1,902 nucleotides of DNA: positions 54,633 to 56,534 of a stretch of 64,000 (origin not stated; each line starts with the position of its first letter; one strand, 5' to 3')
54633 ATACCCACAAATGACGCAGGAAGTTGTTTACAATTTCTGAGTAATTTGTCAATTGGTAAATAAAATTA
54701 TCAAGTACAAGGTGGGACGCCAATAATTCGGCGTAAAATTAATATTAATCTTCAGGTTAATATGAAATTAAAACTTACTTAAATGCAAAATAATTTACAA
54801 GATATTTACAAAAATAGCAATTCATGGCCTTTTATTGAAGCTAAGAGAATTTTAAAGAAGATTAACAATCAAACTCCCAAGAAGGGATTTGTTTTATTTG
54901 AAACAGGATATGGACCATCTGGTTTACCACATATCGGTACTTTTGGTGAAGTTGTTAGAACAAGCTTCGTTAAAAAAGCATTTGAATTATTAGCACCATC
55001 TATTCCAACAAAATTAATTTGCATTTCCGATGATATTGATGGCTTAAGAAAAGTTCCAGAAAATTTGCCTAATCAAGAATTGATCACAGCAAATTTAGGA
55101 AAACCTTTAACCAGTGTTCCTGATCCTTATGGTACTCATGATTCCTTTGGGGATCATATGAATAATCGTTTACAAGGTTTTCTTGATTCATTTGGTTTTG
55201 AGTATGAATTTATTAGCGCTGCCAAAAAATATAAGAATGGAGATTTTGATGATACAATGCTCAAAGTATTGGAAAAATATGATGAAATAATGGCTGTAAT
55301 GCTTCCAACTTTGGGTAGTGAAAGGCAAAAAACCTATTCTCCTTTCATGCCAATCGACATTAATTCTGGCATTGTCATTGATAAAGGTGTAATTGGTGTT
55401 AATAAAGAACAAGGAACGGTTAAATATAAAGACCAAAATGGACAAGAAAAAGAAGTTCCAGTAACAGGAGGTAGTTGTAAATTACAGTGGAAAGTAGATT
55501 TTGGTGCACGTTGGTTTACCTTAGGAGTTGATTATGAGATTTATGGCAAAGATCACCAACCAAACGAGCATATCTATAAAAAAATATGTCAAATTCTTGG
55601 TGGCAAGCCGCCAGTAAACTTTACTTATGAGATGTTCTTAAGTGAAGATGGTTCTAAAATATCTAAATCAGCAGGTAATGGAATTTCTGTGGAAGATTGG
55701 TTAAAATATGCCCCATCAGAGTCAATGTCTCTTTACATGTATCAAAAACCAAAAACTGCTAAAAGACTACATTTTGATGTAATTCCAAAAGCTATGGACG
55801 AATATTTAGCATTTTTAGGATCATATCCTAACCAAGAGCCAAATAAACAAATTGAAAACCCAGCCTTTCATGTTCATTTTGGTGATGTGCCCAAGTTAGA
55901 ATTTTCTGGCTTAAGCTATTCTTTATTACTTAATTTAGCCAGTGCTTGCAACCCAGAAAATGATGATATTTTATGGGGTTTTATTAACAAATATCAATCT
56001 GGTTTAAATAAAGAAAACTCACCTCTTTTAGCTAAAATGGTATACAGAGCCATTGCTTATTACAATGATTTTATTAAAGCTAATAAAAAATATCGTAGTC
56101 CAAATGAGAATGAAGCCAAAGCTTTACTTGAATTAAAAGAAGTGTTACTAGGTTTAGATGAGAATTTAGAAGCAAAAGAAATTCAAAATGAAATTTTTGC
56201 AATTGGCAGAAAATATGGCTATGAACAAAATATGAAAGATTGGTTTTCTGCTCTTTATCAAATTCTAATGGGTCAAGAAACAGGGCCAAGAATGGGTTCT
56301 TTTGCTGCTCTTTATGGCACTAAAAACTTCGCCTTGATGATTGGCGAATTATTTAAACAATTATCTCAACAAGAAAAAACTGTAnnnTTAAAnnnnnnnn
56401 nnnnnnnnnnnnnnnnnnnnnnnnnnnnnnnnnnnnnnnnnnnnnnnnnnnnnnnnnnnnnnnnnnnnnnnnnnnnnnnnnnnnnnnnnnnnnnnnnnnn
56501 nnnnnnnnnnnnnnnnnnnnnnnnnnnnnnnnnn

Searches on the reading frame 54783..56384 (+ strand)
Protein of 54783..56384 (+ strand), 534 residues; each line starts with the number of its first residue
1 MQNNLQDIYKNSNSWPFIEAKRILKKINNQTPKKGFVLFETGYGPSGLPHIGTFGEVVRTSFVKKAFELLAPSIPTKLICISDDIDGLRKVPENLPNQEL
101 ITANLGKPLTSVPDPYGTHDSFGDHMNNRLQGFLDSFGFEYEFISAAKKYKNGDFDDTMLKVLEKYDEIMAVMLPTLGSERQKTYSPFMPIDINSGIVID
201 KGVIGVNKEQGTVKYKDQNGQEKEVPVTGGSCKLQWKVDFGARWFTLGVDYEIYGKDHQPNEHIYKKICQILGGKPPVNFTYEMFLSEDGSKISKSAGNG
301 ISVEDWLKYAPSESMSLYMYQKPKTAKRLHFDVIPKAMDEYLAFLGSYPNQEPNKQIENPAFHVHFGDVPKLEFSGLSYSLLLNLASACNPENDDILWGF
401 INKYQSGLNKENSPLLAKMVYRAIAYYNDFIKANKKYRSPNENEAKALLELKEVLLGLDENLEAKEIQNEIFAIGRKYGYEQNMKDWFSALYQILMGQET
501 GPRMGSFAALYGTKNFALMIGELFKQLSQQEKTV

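Call 78: search_protein_families(library=pfam, proteins=[window:54783-56384:+], max_evalue=0.000001)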
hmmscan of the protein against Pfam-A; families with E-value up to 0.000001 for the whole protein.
window:54783-56384:+ (534 aa): 1 family
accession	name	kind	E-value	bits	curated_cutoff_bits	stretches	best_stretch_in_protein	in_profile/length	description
PF01921.24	tRNA-synt_1f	-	3e-125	418.3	27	1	14-365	2-357/360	tRNA synthetases class I (K)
